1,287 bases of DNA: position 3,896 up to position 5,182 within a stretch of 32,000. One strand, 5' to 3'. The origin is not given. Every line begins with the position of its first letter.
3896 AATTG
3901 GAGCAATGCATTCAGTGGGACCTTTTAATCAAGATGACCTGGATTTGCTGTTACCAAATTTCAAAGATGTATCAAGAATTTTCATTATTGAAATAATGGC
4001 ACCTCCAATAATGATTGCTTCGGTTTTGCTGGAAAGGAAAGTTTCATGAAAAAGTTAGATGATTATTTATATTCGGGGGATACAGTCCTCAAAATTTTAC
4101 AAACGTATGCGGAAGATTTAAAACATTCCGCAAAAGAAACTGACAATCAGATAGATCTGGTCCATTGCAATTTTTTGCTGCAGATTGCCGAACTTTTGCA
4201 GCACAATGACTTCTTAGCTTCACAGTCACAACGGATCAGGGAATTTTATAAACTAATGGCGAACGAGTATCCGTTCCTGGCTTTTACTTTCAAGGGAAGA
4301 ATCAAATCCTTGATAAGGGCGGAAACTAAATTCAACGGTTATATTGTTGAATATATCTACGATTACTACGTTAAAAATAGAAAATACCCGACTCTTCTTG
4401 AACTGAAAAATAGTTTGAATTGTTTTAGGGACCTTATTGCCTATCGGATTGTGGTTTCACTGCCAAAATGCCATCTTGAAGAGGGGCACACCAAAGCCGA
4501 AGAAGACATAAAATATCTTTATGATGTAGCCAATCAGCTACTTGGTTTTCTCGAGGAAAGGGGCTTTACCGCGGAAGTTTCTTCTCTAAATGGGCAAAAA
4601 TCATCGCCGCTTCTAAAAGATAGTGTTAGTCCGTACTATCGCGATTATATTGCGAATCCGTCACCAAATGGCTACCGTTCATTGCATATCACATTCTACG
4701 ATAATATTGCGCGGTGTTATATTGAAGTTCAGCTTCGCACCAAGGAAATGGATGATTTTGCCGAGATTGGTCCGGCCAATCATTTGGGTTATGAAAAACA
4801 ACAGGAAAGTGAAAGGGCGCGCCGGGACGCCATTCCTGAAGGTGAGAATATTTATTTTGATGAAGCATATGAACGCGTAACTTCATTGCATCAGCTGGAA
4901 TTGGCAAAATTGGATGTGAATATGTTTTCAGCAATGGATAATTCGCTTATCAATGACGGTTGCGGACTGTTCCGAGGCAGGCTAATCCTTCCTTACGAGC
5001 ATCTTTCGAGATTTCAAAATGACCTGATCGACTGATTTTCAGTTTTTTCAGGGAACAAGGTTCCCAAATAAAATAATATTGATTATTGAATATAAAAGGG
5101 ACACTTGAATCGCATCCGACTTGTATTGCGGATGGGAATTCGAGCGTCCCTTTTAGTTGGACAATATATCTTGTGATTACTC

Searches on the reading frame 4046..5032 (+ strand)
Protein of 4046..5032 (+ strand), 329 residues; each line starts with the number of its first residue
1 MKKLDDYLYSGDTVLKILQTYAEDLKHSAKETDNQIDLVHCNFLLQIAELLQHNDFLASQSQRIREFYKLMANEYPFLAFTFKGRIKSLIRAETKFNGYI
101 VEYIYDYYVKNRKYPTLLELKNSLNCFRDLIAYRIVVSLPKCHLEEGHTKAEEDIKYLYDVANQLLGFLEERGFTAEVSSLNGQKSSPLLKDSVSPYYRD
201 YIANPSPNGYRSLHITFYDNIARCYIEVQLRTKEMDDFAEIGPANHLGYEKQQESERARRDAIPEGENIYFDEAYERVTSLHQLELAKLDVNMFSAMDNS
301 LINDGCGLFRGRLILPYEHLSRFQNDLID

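Call 3: search_protein_families(library=pfam, proteins=[window:4046-5032:+], max_evalue=1)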
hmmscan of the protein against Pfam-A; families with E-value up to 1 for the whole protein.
window:4046-5032:+ (329 aa): 1 family
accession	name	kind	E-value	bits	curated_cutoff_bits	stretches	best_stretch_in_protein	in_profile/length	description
PF04607.23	RelA_SpoT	-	2.6e-14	53.9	27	1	196-253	55-112/113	Region found in RelA / SpoT proteins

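Call 4: search_protein_families(library=ncbifam, proteins=[window:4046-5032:+], max_evalue=1)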
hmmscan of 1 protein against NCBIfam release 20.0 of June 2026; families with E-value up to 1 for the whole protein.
window:4046-5032:+ (329 aa): 4 families
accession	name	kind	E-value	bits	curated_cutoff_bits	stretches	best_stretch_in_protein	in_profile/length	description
TIGR00691.1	spoT_relA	subfamily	1.6e-13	49.9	499.2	1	197-256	265-323/687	RelA/SpoT family protein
NF008303.0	PRK11092.1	equivalog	1.1e-09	37.1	947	1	198-256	291-348/702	bifunctional GTP diphosphokinase/guanosine-3',5'-bis pyrophosphate 3'-pyrophosphohydrolase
NF008124.0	PRK10872.1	equivalog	3.1e-09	35.9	728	1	198-259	307-367/744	GTP diphosphokinase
NF053588.1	GTPPhKinYjbM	equivalog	0.0031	17.3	320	1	198-253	102-163/201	GTP diphosphokinase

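Call 5: search_protein_families(library=padloc, proteins=[window:4046-5032:+], max_evalue=1)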
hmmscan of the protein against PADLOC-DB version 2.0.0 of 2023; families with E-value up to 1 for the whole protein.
window:4046-5032:+ (329 aa): 2 families
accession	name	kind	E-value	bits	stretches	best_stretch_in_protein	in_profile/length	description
PDLC04999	PDC-S33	-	1.4e-07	29.2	1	197-233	127-169/349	-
PDLC01846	CARF3--CARF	-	0.0067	13.9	1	79-187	108-198/289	-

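Call 7: search_solved_structures(query=window:4046-5032:+, max_evalue=1, show_alignments=3)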
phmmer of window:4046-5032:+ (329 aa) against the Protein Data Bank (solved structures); distinct sequences matched with E-value up to 1: 18.
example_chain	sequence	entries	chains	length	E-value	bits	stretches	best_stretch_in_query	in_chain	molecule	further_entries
1vj7_A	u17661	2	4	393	1.7e-08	37.8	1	197-252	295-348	Bifunctional RELA/SPOT | Bifunctional (p)ppGpp synthase/hydrolase RelA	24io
5iqr_8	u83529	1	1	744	9.2e-08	35.4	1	198-254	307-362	GTP pyrophosphokinase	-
5kps_A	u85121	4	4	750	9.3e-08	35.3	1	198-254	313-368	GTP pyrophosphokinase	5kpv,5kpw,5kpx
5l3p_z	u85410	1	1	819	1.1e-07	35.1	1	198-254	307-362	GTP pyrophosphokinase,GTP pyrophosphokinase,GTP pyrophosphokinase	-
6yxa_A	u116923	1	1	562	4.7e-07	33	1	197-276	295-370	GTP pyrophosphokinase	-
8acu_A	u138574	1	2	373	5.2e-07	32.9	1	197-254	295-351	GTP pyrophosphokinase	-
7oiw_A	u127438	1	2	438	1.3e-05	28.3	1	197-254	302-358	GTP pyrophosphokinase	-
9s6k_B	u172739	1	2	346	8.6e-05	25.6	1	195-242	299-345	GTP pyrophosphokinase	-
6fgk_A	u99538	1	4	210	0.0004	23.4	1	198-267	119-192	GTP pyrophosphokinase YwaC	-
7ohg_A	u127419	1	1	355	0.00077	22.5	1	198-235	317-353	Guanosine-3',5'-bis(Diphosphate) 3'-pyrophosphohydrolase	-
6s2t_A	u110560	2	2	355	0.00077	22.5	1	198-235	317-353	(P)ppGpp synthetase I, SpoT/RelA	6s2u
6s2v_A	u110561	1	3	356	0.00077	22.5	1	198-235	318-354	(P)ppGpp synthetase I, SpoT/RelA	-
6ewz_A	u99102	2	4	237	0.00094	22.2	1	198-265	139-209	GTP pyrophosphokinase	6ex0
8fr8_I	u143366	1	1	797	0.00095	22.2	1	196-252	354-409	GTP pyrophosphokinase RelA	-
6fgj_A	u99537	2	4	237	0.00098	22.1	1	198-265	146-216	GTP pyrophosphokinase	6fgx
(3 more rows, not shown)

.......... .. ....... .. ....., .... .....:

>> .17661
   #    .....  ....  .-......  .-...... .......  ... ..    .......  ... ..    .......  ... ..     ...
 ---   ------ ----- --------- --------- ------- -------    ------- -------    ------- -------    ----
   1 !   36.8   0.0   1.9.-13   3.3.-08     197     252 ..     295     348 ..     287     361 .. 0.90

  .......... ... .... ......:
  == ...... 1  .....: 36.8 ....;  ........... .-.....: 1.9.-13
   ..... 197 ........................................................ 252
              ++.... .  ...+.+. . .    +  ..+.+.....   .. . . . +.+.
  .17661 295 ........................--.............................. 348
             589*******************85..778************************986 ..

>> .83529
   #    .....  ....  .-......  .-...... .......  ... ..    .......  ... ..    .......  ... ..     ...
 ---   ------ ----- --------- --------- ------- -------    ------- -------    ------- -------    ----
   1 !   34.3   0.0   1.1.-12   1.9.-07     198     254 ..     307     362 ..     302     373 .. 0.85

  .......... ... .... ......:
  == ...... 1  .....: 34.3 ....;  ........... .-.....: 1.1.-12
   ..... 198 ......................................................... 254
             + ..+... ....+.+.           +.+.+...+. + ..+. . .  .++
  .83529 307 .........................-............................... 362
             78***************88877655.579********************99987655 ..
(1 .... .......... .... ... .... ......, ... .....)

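Call 8: find_homologous_proteins(query=window:4046-5032:+, max_evalue=0.001)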
Query window:4046-5032:+ (329 aa): 3031 proteins with E <= 0.001 among 4509 candidates; the best 120 are listed.
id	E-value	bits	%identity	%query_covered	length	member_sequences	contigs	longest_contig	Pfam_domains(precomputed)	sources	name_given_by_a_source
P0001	5.4e-218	741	100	100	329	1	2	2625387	PF04607.24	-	-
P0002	1.2e-205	700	95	100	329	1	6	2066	PF04607.24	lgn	-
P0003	2.0e-193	660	88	100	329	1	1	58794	PF04607.24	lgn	-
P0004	4.9e-192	656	87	100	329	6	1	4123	PF04607.24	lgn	-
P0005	8.2e-191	652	87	100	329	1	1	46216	PF04607.24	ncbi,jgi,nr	ncbi:MAG: guanosine polyphosphate synthetase/pyrophosphohydrolase [Anaerocolumna sp.]|jgi:hypothetic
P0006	9.2e-191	651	88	100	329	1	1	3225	PF04607.24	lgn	-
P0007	3.1e-190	650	87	100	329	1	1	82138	PF04607.24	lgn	-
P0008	4.9e-190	649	86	100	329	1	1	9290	PF04607.24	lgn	-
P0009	9.4e-190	648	87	100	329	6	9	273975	PF04607.24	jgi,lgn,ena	jgi:hypothetical protein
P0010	1.6e-189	647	86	100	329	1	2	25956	PF04607.24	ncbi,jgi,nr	ncbi:MAG: guanosine polyphosphate synthetase/pyrophosphohydrolase [Lachnospiraceae bacterium]|jgi:hy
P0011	3.8e-188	643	86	100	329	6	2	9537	PF04607.24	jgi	-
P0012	4.7e-188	643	86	100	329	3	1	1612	PF04607.24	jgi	jgi:hypothetical protein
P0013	9.7e-188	641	86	100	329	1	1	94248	PF04607.24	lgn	-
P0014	1.0e-186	638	86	100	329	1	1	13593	PF04607.24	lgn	-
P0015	1.4e-186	638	85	100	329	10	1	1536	PF04607.24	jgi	-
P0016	1.6e-186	637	85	100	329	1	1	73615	PF04607.24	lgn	-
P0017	8.0e-186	635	85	100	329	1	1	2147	PF04607.24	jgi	jgi:hypothetical protein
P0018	3.5e-185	633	85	100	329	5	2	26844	PF04607.24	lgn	-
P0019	3.6e-185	633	84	100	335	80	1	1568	PF04607.24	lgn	-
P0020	4.7e-185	633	85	100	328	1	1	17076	PF04607.24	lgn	-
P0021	5.0e-185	633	84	100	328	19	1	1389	PF04607.24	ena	-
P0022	1.6e-184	631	84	100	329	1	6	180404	PF04607.24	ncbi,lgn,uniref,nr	ncbi:guanosine polyphosphate pyrophosphohydrolase [Acetobacterium wieringae]|uniref:Bifunctional (P)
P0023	1.9e-184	631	85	100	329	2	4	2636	PF04607.24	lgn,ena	-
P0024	2.7e-184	630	84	100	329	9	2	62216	PF04607.24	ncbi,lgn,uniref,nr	ncbi:guanosine polyphosphate pyrophosphohydrolase [Clostridium magnum]|uniref:Bifunctional (P)ppGpp 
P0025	5.7e-184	629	85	100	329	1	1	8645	PF04607.24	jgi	-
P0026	6.2e-184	629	84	100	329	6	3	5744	PF04607.24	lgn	-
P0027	8.1e-184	629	84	100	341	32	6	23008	PF04607.24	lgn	-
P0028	8.6e-184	629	69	99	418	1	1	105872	PF04607.24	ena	-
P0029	1.4e-183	628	85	100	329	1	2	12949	PF04607.24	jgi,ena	jgi:hypothetical protein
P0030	4.0e-183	626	83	100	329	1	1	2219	PF04607.24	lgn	-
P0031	7.6e-183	625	83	100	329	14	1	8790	PF04607.24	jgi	-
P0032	8.8e-183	625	83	100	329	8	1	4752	PF04607.24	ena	-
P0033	1.1e-182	625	84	100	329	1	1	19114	PF04607.24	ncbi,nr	ncbi:MAG: guanosine polyphosphate pyrophosphohydrolase [Acetobacterium sp.]|nr:guanosine polyphospha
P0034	4.6e-182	623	83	100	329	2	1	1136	PF04607.24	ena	-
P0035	6.5e-182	622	83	100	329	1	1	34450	PF04607.24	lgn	-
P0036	8.8e-182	622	83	100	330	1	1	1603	PF04607.24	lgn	-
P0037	9.2e-182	622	84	100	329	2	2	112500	PF04607.24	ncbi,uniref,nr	ncbi:guanosine polyphosphate pyrophosphohydrolase [Acetobacterium tundrae]|uniref:Guanosine polyphos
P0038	1.1e-181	622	84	100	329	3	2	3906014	PF04607.24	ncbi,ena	-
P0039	4.2e-181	620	84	100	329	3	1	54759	PF04607.24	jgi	-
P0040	7.7e-181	619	83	100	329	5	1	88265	PF04607.24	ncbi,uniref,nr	ncbi:guanosine polyphosphate pyrophosphohydrolase [Clostridium sp. PL3]|uniref:Guanosine polyphospha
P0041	9.7e-181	618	83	100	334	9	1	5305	PF04607.24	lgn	-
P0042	3.5e-180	617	83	100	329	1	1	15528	PF04607.24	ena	-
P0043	4.7e-180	616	83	100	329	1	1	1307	PF04607.24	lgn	-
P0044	4.7e-180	616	82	100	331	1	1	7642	PF04607.24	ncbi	-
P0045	5.5e-180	616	82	100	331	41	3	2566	PF04607.24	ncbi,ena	-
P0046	1.5e-179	615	80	100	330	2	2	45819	PF04607.24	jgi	jgi:hypothetical protein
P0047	1.6e-179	615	82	100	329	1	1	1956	PF04607.24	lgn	-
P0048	1.7e-179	614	82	100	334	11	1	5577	PF04607.24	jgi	jgi:hypothetical protein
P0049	1.8e-179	614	83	100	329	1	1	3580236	PF04607.24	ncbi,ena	-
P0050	2.4e-179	614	82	100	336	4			PF04607.24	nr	nr:hypothetical protein [Parasporobacterium paucivorans]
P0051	2.5e-179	614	82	100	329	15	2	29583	PF04607.24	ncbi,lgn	ncbi:MAG: guanosine polyphosphate pyrophosphohydrolase [Eubacteriaceae bacterium]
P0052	3.7e-179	613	81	100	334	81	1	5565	PF04607.24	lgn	-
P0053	4.4e-179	613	81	100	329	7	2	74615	PF04607.24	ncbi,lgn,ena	-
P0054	6.9e-179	612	81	100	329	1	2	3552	PF04607.24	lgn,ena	-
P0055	7.5e-179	612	81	100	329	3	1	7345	PF04607.24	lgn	-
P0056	7.6e-179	612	82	100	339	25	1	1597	PF04607.24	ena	-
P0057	5.1e-178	610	82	100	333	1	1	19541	PF04607.24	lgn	-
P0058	5.2e-178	610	82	100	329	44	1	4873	PF04607.24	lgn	-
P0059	6.8e-178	609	82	100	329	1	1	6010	PF04607.24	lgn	-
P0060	8.8e-178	609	81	100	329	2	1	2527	PF04607.24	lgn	-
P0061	1.1e-177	609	83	100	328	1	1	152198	PF04607.24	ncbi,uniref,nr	ncbi:guanosine polyphosphate pyrophosphohydrolase [Acetobacterium wieringae]|uniref:guanosine polyph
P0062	1.2e-177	608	81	100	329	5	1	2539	PF04607.24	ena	-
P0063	1.4e-177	608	81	100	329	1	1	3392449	PF04607.24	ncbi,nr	ncbi:guanosine polyphosphate pyrophosphohydrolase [Eubacteriaceae bacterium ES3]|nr:guanosine polyph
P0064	1.5e-177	608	81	100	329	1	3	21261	PF04607.24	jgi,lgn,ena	-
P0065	2.5e-177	607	82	100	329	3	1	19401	PF04607.24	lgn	-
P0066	3.6e-177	607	81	100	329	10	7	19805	PF04607.24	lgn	-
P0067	4.5e-177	606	83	100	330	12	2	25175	PF04607.24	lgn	-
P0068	4.5e-177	606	81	100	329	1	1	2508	PF04607.24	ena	-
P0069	5.7e-177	606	81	100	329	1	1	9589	PF04607.24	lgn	-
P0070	9.5e-177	605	81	100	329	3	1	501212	PF04607.24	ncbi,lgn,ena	-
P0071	2.6e-176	604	82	100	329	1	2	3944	PF04607.24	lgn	-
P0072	5.1e-176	603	81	100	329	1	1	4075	PF04607.24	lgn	-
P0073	5.1e-176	603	82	100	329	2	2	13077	PF04607.24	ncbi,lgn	-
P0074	5.4e-176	603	80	100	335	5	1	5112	PF04607.24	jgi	jgi:hypothetical protein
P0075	9.2e-176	602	80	100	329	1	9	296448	PF04607.24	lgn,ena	-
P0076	1.2e-175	602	81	100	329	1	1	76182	PF04607.24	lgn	-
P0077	1.6e-175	601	80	100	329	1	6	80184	PF04607.24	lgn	-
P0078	2.3e-175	601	80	100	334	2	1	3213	PF04607.24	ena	-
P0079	3.7e-175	600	80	100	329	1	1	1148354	PF04607.24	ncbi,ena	-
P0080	4.7e-175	600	80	100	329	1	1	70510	PF04607.24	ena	-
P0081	8.3e-175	599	81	100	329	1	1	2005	PF04607.24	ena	-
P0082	3.3e-174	597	81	100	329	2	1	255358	PF04607.24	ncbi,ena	-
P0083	4.0e-174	597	79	100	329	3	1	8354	PF04607.24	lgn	-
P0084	4.2e-174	597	81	100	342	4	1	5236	PF04607.24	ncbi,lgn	-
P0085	6.5e-174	596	80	100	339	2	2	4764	PF04607.24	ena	-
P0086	1.2e-173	595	79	100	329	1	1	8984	PF04607.24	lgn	-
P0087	1.7e-173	595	79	100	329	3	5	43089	PF04607.24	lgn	-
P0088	3.3e-173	594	79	100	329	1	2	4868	PF04607.24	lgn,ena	-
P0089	8.7e-173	592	79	100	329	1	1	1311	PF04607.24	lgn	-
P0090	1.3e-172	592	80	100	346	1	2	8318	PF04607.24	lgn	-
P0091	1.5e-172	592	79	100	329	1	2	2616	PF04607.24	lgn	-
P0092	1.7e-172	591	80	100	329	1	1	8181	PF04607.24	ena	-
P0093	2.3e-172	591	79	100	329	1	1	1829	PF04607.24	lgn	-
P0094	3.5e-172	590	80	100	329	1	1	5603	PF04607.24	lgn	-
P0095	4.3e-172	590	79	100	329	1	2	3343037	PF04607.24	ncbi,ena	-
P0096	7.8e-172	589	79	100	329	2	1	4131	PF04607.24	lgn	-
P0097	9.2e-172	589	79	100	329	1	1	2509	PF04607.24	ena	-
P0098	9.5e-172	589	79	100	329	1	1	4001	PF04607.24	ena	-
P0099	1.0e-171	589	80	100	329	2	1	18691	PF04607.24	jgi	-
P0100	1.3e-171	589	77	100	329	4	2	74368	PF04607.24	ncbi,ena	-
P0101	1.4e-171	588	79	100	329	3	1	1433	PF04607.24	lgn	-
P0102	1.8e-171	588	78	100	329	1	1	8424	PF04607.24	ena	-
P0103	2.0e-171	588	79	100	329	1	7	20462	PF04607.24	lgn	-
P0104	3.6e-171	587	79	100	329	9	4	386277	PF04607.24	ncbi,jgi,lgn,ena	-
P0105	2.1e-170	585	80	99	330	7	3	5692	PF04607.24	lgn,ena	-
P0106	5.7e-170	583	79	100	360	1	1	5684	PF04607.24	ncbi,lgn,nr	ncbi:MAG: hypothetical protein PWP24_1803 [Clostridiales bacterium]|nr:hypothetical protein [Clostri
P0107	2.7e-169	581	79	100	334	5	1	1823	PF04607.24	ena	-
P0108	3.4e-169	581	80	100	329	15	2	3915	PF04607.24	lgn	-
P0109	8.0e-169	579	78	100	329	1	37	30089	PF04607.24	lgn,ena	-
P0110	8.1e-169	579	78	100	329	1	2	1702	PF04607.24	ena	-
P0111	1.9e-168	578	78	100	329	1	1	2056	PF04607.24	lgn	-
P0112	2.2e-168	578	78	100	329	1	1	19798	PF04607.24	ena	-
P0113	6.0e-168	576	77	100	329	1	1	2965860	PF04607.24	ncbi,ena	-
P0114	6.2e-168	576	82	93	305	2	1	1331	PF04607.24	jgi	jgi:hypothetical protein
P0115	1.2e-167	575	78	100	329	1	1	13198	PF04607.24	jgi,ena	-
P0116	1.6e-167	575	78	99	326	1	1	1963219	PF04607.24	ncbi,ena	-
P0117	2.0e-167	575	77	100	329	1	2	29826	PF04607.24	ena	-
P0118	2.1e-167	575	77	100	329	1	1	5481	PF04607.24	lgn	-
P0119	2.6e-167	574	78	100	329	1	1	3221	PF04607.24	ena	-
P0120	7.7e-167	573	78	100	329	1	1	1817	PF04607.24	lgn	-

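Call 9: find_related_loci(query=window:4046-5032:+, collection=genome_contigs, flank=6000)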
Query window:4046-5032:+ (329 aa) in genome_contigs; peptide patterns used: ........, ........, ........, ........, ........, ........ (x = any residue, [..] = any of these).
170 stretches matched a pattern; 125 encode a relative of the query (tblastn E <= 1e-3); the best 80 are kept; 80 distinct loci.
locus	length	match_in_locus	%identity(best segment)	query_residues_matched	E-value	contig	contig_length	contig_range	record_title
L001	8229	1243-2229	87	1-329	0e+0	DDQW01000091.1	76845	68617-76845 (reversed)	MAG TPA_asm: Clostridiales bacterium UBA2432 UBA2432_contig_51, whole genome shotgun sequence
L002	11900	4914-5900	85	1-329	0e+0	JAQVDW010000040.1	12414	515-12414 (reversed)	MAG: Erysipelotrichaceae bacterium isolate STE_120 NODE_12535_length_12414_cov_31.034834_Sandtown_E, whole genome shotgu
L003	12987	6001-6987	86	1-329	0e+0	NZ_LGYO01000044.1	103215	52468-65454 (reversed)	Acetobacterium bakii strain DSM 8239 contig_44, whole genome shotgun sequence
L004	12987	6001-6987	86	1-329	0e+0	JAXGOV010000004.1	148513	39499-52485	MAG: Candidatus Metalachnospira sp. isolate AnMBR.bin288 bin288_4, whole genome shotgun sequence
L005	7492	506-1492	85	1-329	0e+0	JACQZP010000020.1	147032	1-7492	MAG: Acetobacterium woodii isolate NC_groundwater_1570_Pr3_B-0.1um_42_151 SR-2_scaffold_141_1699114, whole genome shotgu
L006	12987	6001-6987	85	1-329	0e+0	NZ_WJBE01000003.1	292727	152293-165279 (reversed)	Acetobacterium malicum strain DSM 4132 NODE_3_length_292727_cov_20.762, whole genome shotgun sequence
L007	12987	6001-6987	84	1-329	0e+0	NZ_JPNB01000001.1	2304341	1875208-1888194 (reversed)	Kineothrix alysoides strain KNHs209 CC90DRAFT_scf7180000000010_quiver.1_C, whole genome shotgun sequence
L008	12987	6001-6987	84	1-329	0e+0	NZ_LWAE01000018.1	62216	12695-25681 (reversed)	Clostridium magnum DSM 2767 CLMAG_contig000018, whole genome shotgun sequence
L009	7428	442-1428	84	1-329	0e+0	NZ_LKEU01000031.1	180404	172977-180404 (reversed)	Acetobacterium wieringae strain DSM 1911 ACWI_contig000031, whole genome shotgun sequence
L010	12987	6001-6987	84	1-329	0e+0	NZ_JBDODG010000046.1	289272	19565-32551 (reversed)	MAG: Acetobacterium sp. isolate Z1 NODE_9_length_289272_cov_33.631246, whole genome shotgun sequence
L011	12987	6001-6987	87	1-329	0e+0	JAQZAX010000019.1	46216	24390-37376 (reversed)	MAG: Anaerocolumna sp. isolate L_E1_T20_B_bin.60 scaffold_1803, whole genome shotgun sequence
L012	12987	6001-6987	84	1-329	0e+0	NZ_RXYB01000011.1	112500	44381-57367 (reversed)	Acetobacterium tundrae strain DSM 9173 NODE_11_length_112500_cov_22.463, whole genome shotgun sequence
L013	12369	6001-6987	84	1-329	0e+0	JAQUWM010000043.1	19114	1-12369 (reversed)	MAG: Acetobacterium sp. isolate STD2_190 NODE_10529_length_19114_cov_4.853373_Sandtown_D2, whole genome shotgun sequence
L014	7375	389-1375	83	1-329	0e+0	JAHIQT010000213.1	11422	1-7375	MAG: Bacillota bacterium isolate KR46_S_MetaG.mb.3 KR46_S_MetaG.mb.3_k141_333, whole genome shotgun sequence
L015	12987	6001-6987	84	1-329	0e+0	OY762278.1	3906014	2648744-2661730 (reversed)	MAG: Christensenellaceae bacterium isolate d7c23e02-40a4-4312-836d-43190f2e112a genome assembly, chromosome: 1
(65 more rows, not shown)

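Call 30: predict_structure(alignment_id=A1)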
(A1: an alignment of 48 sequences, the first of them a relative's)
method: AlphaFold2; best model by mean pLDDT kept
length: 329 residues; sequences in the alignment: 48
mean_pLDDT: 66.5   pTM: 0.61
mean pLDDT of the five models: 66.5, 60.2, 55.3, 49.7, 48.2
residues with pLDDT >= 90: 10; 70-90: 148; 50-70: 120; < 50: 51
segments of 3 or more residues with pLDDT < 50: 285-329
pLDDT, mean of each block of 10 residues (from residue 1): 52 62 81 75 68 56 72 77 57 66 80 74 56 70 77 89 90 83 73 89 74 83 75 78 54 68 71 67 51 34 25 29 35
secondary structure, 60 per line:
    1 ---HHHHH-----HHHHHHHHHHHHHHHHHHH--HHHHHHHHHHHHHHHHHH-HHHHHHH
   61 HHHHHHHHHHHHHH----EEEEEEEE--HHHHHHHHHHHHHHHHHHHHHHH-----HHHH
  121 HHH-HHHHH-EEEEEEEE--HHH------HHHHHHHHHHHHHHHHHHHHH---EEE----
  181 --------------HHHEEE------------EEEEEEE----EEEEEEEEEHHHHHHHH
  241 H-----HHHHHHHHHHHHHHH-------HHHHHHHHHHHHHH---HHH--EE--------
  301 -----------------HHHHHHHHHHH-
elements in order: H4-8 H14-32 H35-52 H54-74 E79-86 H89-111 H117-123 H125-129 E131-138 H150-170 E174-176 E198-200 E213-219 E224-232 H233-241 H247-261 H269-282 H318-328
